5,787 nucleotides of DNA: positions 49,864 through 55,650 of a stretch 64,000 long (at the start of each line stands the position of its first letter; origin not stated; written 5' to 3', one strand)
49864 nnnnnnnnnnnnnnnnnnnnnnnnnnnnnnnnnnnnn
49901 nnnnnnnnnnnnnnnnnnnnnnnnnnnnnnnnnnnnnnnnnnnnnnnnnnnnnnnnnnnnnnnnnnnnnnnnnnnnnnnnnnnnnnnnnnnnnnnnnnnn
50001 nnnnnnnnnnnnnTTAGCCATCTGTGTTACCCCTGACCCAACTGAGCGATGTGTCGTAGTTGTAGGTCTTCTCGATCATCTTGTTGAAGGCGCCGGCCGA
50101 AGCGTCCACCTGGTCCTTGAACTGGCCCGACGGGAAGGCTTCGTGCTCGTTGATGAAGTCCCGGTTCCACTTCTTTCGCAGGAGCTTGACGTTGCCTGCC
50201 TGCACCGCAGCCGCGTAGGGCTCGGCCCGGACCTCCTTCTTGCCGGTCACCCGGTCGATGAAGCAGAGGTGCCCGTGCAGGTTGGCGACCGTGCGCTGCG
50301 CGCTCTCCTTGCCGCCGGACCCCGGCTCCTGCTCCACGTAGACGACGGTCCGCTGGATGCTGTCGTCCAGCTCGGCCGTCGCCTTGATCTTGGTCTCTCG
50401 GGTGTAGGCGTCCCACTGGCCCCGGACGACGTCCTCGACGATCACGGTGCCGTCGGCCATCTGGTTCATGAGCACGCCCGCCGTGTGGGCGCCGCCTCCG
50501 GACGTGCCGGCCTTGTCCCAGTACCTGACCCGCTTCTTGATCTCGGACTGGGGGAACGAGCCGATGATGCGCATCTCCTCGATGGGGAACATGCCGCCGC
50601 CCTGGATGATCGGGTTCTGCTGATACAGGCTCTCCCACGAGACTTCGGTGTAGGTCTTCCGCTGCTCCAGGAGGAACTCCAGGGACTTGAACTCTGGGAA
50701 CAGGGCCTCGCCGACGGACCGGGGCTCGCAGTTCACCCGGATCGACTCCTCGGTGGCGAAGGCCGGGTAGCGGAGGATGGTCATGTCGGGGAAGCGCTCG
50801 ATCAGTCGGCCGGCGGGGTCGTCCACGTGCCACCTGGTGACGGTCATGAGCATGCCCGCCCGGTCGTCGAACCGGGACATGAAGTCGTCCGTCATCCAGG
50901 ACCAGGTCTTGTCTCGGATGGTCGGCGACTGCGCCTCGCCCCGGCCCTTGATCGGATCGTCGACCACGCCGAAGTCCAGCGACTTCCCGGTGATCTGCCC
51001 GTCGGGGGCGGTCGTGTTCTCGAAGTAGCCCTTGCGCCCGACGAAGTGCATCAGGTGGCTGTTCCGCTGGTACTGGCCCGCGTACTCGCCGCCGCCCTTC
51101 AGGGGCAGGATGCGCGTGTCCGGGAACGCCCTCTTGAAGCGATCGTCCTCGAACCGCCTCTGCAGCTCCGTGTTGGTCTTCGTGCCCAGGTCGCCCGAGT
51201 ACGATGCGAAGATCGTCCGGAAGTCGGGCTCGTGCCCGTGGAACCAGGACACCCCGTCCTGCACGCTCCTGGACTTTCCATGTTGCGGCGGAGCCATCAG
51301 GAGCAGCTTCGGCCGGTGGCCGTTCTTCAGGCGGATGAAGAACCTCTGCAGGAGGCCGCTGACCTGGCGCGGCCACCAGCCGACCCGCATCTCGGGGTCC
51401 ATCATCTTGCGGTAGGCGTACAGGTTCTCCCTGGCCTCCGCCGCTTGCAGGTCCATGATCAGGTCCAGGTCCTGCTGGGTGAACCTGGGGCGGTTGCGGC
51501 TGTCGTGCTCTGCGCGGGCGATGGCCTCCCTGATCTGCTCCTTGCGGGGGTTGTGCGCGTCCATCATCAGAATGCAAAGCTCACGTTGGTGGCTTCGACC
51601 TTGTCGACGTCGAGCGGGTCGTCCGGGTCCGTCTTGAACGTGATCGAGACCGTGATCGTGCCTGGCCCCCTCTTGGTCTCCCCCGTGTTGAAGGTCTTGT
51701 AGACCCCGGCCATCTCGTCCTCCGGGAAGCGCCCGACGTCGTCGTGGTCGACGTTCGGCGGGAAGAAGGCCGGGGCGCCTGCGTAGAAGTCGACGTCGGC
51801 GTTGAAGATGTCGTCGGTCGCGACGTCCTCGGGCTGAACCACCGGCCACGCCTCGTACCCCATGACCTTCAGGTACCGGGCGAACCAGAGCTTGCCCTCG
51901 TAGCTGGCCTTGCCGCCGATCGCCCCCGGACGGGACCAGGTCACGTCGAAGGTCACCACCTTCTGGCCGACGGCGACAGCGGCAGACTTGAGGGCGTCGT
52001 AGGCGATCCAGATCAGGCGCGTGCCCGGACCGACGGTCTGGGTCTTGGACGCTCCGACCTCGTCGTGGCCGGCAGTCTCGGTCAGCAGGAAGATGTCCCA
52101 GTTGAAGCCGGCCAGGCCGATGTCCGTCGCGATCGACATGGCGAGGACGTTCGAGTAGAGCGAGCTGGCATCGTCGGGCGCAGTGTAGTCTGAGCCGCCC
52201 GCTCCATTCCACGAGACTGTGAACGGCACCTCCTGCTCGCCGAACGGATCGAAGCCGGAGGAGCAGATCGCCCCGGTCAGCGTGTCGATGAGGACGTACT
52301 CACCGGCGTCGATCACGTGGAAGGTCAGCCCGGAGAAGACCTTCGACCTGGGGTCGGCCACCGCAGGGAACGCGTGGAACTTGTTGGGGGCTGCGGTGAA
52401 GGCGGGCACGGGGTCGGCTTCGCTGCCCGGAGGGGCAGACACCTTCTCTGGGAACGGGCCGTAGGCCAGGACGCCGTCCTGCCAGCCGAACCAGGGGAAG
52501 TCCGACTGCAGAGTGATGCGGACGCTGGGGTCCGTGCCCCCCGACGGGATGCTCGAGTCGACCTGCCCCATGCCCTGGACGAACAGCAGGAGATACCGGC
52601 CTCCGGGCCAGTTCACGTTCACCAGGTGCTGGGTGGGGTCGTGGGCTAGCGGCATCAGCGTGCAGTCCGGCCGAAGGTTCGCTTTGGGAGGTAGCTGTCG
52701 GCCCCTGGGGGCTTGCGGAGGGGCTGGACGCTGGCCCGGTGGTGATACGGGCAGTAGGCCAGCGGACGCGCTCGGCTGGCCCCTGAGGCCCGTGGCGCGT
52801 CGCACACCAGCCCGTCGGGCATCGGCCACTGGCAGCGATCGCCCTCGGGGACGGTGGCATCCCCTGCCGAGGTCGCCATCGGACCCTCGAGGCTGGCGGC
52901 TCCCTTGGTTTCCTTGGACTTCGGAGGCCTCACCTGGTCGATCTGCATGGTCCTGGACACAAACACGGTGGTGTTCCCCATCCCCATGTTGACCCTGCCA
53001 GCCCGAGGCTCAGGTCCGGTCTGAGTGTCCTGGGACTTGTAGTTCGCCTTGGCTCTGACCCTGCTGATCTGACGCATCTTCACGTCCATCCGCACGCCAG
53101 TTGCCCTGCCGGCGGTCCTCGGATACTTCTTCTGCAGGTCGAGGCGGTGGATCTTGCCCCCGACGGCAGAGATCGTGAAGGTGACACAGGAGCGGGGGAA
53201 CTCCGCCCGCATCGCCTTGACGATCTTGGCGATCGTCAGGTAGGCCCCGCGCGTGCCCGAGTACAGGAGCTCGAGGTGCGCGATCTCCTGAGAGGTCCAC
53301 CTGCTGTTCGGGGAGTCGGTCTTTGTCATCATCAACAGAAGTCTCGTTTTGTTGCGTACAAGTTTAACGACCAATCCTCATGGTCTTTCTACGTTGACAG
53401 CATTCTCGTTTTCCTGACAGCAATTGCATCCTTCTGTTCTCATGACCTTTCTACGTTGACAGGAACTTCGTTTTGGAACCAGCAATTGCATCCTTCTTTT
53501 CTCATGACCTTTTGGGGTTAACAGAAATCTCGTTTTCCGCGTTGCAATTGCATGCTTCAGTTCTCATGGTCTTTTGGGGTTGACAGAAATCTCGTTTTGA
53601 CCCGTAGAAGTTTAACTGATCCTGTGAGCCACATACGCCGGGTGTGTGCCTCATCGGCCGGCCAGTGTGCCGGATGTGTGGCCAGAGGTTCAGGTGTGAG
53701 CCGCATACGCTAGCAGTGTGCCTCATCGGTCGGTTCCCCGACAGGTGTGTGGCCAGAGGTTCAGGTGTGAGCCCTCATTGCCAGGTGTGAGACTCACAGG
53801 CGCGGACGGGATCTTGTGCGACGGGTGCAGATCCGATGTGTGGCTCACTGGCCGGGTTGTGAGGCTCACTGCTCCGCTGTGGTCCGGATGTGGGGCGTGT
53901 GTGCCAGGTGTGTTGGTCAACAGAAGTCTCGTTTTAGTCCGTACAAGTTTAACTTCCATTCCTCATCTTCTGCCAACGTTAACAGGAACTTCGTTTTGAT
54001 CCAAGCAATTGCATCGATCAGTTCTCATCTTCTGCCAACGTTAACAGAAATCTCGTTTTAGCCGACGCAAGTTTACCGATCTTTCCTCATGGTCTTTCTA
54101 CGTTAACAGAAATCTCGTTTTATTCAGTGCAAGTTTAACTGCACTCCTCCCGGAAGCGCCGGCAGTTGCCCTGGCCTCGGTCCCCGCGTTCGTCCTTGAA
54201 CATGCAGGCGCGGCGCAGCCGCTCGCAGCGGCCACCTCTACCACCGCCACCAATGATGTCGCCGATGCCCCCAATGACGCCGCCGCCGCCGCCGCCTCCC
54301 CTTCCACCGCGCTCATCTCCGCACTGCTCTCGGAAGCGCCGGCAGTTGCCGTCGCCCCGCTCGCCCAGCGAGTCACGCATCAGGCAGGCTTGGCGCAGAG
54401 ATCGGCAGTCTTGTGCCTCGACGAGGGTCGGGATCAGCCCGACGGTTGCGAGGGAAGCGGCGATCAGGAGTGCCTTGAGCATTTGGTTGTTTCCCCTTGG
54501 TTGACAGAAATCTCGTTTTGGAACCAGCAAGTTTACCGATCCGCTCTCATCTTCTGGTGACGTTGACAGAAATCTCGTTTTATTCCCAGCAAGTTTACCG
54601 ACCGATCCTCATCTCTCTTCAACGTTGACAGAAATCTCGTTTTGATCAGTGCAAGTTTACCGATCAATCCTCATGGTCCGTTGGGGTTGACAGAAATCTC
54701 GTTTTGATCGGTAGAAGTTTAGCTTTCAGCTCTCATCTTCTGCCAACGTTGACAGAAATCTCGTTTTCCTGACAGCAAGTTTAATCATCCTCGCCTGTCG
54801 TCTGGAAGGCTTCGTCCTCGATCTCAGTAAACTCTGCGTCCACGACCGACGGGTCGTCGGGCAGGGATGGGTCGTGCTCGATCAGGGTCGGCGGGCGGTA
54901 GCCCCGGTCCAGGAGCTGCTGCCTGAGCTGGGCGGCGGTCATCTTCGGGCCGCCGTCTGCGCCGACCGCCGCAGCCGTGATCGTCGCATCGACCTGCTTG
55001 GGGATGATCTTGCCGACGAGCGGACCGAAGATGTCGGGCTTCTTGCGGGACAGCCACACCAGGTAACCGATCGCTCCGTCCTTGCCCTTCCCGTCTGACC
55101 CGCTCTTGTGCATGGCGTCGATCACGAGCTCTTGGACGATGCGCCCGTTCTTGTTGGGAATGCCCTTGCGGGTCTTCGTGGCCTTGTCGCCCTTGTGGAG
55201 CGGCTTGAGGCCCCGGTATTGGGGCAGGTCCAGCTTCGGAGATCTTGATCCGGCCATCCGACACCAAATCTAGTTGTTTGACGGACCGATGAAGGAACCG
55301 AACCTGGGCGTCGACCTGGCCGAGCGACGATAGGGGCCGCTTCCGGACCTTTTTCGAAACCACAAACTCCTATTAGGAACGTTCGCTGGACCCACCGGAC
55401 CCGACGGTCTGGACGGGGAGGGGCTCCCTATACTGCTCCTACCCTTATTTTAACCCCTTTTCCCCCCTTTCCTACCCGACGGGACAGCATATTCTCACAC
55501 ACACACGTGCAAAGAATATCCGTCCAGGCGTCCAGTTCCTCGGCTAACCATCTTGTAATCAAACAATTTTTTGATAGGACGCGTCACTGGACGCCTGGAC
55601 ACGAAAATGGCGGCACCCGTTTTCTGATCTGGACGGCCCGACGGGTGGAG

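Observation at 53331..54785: Fourteen strictly 62-bp-phased repeat units in three blocks between the replication and packaging modules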

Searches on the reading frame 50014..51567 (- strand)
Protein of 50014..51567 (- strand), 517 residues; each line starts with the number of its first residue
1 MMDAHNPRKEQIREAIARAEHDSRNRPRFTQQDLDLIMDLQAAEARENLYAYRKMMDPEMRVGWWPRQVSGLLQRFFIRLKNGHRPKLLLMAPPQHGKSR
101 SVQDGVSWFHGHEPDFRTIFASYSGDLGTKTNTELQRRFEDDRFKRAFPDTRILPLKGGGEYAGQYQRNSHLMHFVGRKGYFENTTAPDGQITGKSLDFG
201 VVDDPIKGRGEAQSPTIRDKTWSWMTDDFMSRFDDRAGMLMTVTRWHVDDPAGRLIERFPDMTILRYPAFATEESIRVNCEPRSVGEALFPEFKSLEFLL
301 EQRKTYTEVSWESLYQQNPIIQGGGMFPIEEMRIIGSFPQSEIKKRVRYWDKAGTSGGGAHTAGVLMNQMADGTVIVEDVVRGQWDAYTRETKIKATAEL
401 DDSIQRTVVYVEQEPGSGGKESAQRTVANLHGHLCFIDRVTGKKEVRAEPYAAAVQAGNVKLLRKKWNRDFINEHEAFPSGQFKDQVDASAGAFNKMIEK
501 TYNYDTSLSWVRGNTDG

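Call 22: find_related_loci(query=window:50014-51567:-, collection=viral_contigs, flank=10000)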
Query window:50014-51567:- (517 aa) in viral_contigs; peptide patterns used: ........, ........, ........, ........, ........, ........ (x = any residue, [..] = any of these).
7 stretches matched a pattern; 6 encode a relative of the query (tblastn E <= 1e-3); 6 distinct loci.
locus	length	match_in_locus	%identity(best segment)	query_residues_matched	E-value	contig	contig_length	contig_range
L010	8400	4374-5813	52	26-511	2e-163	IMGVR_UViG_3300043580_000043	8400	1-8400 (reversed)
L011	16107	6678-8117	52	26-511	2e-163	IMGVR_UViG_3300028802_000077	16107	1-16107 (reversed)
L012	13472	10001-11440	52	26-511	2e-163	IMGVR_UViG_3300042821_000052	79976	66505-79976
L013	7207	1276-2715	52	26-511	1e-163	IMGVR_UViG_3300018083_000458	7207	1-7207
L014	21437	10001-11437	51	29-511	3e-155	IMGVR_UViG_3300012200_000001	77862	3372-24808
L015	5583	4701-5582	50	43-343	4e-95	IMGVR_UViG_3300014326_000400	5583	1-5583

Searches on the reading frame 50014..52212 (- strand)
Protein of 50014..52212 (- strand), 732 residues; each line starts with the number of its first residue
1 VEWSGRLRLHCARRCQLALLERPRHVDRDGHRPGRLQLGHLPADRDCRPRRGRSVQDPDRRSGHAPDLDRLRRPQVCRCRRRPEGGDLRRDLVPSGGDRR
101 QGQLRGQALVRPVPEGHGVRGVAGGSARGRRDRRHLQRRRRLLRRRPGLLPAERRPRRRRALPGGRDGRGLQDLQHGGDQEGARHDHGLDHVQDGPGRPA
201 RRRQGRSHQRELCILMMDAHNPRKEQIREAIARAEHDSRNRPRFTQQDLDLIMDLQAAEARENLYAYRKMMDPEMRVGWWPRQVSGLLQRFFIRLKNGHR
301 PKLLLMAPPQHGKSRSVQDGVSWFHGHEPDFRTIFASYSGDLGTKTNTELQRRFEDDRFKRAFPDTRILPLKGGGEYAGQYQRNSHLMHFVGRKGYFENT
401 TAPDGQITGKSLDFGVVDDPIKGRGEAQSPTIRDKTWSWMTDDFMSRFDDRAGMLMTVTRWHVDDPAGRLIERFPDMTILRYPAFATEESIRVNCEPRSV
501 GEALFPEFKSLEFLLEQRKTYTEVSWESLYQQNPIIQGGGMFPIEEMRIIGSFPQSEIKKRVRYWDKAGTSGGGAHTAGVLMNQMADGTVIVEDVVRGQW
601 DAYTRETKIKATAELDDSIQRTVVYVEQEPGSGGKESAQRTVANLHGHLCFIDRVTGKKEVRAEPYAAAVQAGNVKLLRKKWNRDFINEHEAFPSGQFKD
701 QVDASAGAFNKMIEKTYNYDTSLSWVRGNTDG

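Call 10: search_protein_families(library=pfam, proteins=[window:50014-52212:-], max_evalue=0.01)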
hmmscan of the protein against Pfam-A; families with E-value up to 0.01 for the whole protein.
window:50014-52212:- (732 aa): 2 families
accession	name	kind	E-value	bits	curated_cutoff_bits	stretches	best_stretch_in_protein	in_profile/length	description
PF17289.8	Terminase_6C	-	1.5e-11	44.9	22.6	1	564-710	2-153/155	Terminase RNaseH-like domain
PF03237.21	Terminase_6N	-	1.8e-06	28.2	22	1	305-547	2-213/215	Terminase large subunit, T4likevirus-type, N-terminal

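Call 11: search_protein_families(library=phrogs, proteins=[window:50014-52212:-], max_evalue=0.001)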
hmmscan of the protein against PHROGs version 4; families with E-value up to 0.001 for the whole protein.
window:50014-52212:- (732 aa): 7 families
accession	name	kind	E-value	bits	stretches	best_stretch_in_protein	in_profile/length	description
phrog_38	-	head and packaging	4e-68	231.8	1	221-715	231-706/760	terminase large subunit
phrog_979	-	head and packaging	6e-35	122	1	537-716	411-603/642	terminase large subunit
phrog_4758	-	head and packaging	2.2e-29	103.5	1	264-491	25-242/243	terminase large subunit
phrog_12171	-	head and packaging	4.3e-24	85.7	1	620-716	3-99/110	terminase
phrog_5573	-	head and packaging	1.9e-15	58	1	500-716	23-238/250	terminase large subunit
phrog_30251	-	head and packaging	9.8e-14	51.5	1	303-475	58-226/799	terminase large subunit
phrog_9453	-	head and packaging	1e-07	32.8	1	560-723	29-221/233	terminase large subunit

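Call 13: search_dna_similar(query=window:50014-52212:-, collection=phages, mode=protein, max_rows=15)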
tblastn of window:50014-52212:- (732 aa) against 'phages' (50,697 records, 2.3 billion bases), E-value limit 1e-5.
Records with a match: 1824; places in all: 1826; records where one place covers at least 80% of the query: 0.
Best place of each record, by identity: <60% 1824.
By first word of the organism name: Mycobacterium 471; Microbacterium 223; Pseudomonas 182; Gordonia 181; Escherichia 120; Salmonella 74; Acinetobacter 56; Brucella 41; Lactococcus 40; Xanthomonas 36; and 84 more.
By host as written in the record: Mycobacterium smegmatis mc2 155 333; Gordonia terrae 3612 129; - 106; Microbacterium foliorum NRRL B-24224 SEA 104; Mycobacterium smegmatis mc#155 78; Microbacterium foliorum NRRL B-24224 77; Pseudomonas aeruginosa 53; Escherichia coli 35; and 389 more.
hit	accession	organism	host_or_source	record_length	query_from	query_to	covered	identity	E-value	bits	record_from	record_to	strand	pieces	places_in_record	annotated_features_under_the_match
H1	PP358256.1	Ralstonia phage PY059YO380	Ralstonia solanacearum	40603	248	713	64%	39.4%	8e-92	320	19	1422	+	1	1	hypothetical protein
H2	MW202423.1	Caudoviricetes sp.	Manatee Spring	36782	252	712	63%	38.5%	2e-83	295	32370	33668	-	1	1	large subunit terminase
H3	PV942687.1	Erwinia phage RF1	Erwinia amylovora NCPPB 2080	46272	260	712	62%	38.0%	2e-84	298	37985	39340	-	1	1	hypothetical protein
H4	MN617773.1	Yersinia phage vB_Yen_X1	Yersinia enterocolitica ATCC 23715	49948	251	713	63%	35.9%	7e-72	261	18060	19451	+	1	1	terminase large subunit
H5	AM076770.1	Yersinia phage PY100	Yersinia sp.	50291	251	713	63%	35.9%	7e-72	261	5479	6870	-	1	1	terL: terminase large subunit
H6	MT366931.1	Yersinia phage vB_YenM_12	Yersinia enterocolitica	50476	251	713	63%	35.9%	7e-72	261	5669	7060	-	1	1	terminase large subunit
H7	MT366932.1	Yersinia phage vB_YenM_22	Yersinia enterocolitica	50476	251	713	63%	35.9%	7e-72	261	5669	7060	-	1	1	terminase large subunit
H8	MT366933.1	Yersinia phage vB_YenM_25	Yersinia enterocolitica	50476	251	713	63%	35.9%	7e-72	261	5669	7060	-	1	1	terminase large subunit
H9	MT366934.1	Yersinia phage vB_YenM_27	Yersinia enterocolitica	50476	251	713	63%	35.9%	7e-72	261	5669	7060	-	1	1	terminase large subunit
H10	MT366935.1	Yersinia phage vB_YenM_39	Yersinia enterocolitica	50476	251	713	63%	35.9%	7e-72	261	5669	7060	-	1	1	terminase large subunit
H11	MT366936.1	Yersinia phage vB_YenM_126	Yersinia enterocolitica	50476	251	713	63%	35.9%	7e-72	261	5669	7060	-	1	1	terminase large subunit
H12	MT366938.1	Yersinia phage vB_YenM_526-2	Yersinia enterocolitica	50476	251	713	63%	35.9%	7e-72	261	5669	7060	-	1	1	terminase large subunit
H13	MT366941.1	Yersinia phage vB_YenM_574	Yersinia enterocolitica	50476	251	713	63%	35.9%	7e-72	261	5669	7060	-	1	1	terminase large subunit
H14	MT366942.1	Yersinia phage vB_YenM_636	Yersinia enterocolitica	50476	251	713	63%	35.9%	7e-72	261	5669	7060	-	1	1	terminase large subunit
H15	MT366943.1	Yersinia phage vB_YenM_646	Yersinia enterocolitica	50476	251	713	63%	35.9%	7e-72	261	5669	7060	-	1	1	terminase large subunit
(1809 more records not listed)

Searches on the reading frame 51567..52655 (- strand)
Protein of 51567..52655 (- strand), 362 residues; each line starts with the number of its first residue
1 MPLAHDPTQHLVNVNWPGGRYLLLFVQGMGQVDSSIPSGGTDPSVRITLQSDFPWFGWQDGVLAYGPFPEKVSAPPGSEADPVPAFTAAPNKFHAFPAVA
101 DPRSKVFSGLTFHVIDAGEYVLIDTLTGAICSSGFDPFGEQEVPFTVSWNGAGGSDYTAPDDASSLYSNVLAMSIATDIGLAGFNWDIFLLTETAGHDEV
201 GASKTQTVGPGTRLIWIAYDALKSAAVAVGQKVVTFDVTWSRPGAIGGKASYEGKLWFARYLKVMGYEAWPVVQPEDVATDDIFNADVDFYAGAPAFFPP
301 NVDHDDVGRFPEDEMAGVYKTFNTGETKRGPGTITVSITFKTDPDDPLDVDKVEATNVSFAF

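Call 43: search_protein_families(library=phrogs, proteins=[window:51567-52655:-], max_evalue=0.001)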
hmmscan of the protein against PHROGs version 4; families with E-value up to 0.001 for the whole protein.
window:51567-52655:- (362 aa): 0 families

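Call 44: search_protein_families(library=pfam, proteins=[window:51567-52655:-], max_evalue=0.01)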
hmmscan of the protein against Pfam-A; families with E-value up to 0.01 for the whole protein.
window:51567-52655:- (362 aa): 0 families

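Call 52: search_solved_structures(query=window:51567-52655:-, max_evalue=1)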
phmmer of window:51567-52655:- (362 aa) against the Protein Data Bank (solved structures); distinct sequences matched with E-value up to 1: 0.

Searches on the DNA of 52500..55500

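Call 6: search_rna_families(source=window, start=52500, end=55500, threshold=evalue, max_evalue=1)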
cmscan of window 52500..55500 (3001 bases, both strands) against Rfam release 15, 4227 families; matches with E-value up to 1: 0.
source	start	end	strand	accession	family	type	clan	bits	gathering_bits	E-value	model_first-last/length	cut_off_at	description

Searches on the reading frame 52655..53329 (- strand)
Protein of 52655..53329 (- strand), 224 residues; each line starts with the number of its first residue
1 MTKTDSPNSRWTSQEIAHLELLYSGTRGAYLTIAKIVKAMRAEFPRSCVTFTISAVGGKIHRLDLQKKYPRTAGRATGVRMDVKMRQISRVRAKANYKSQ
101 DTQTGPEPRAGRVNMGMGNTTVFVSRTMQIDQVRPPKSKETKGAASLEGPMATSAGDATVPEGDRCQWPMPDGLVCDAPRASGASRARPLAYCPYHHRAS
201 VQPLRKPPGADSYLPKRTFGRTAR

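Call 10: search_protein_families(library=pfam, proteins=[window:52655-53329:-], max_evalue=0.01)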
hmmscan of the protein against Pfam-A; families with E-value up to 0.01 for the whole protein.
window:52655-53329:- (224 aa): 1 family
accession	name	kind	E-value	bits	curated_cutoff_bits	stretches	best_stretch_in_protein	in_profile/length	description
PF07750.17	GcrA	-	4.4e-05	24.4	26.9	1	11-204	3-148/155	GcrA cell cycle regulator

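Call 11: search_protein_families(library=phrogs, proteins=[window:52655-53329:-], max_evalue=0.001)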
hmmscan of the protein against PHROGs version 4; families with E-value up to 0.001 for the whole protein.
window:52655-53329:- (224 aa): 0 families

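Call 16: find_related_loci(query=window:52655-53329:-, collection=viral_contigs, flank=6000)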
Query window:52655-53329:- (224 aa) in viral_contigs; peptide patterns used: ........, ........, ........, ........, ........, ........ (x = any residue, [..] = any of these).
3 stretches matched a pattern; 1 encode a relative of the query (tblastn E <= 1e-3); 1 distinct loci.
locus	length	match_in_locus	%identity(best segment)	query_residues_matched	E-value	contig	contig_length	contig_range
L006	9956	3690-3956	32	111-193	1e-4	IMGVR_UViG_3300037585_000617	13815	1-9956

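Call 17: find_encoding_contigs(protein=window:52655-53329:-, flank=10000)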
Protein window:52655-53329:- (224 aa): no gene with exactly this product is on record in the collection.

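Call 30: find_homologous_proteins(query=window:52655-53329:-, max_evalue=0.00001)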
Query window:52655-53329:- (224 aa): 1 proteins with E <= 0.00001 among 239 candidates.
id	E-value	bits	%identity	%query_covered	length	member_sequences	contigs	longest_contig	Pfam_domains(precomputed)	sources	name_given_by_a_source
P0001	1.2e-135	468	94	100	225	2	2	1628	PF07750.18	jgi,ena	-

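Call 31: find_encoding_contigs(protein=P0001, flank=10000)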
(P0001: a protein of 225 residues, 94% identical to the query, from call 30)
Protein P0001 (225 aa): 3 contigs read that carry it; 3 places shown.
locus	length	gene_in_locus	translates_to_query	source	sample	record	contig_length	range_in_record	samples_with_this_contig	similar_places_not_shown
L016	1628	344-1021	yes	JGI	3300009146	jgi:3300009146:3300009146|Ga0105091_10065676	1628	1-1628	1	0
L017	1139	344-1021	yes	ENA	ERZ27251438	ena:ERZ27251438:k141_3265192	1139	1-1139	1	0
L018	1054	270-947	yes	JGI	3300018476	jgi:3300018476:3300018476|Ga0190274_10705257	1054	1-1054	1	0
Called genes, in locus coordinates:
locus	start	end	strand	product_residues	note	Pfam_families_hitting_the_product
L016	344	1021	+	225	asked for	PF07750:GcrA (faint)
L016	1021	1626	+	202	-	?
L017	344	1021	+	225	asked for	PF07750:GcrA (faint)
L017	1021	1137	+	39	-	?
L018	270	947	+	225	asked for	PF07750:GcrA (faint)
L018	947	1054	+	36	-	?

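Call 51: search_solved_structures(query=window:52655-53329:-, max_evalue=1)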
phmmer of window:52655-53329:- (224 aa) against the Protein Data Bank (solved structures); distinct sequences matched with E-value up to 1: 0.

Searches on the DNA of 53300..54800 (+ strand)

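Call 5: search_dna_similar(query=window:53300-54800:+, collection=phages, mode=distant)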
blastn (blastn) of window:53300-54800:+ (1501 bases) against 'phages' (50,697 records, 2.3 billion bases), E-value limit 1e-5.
No match.
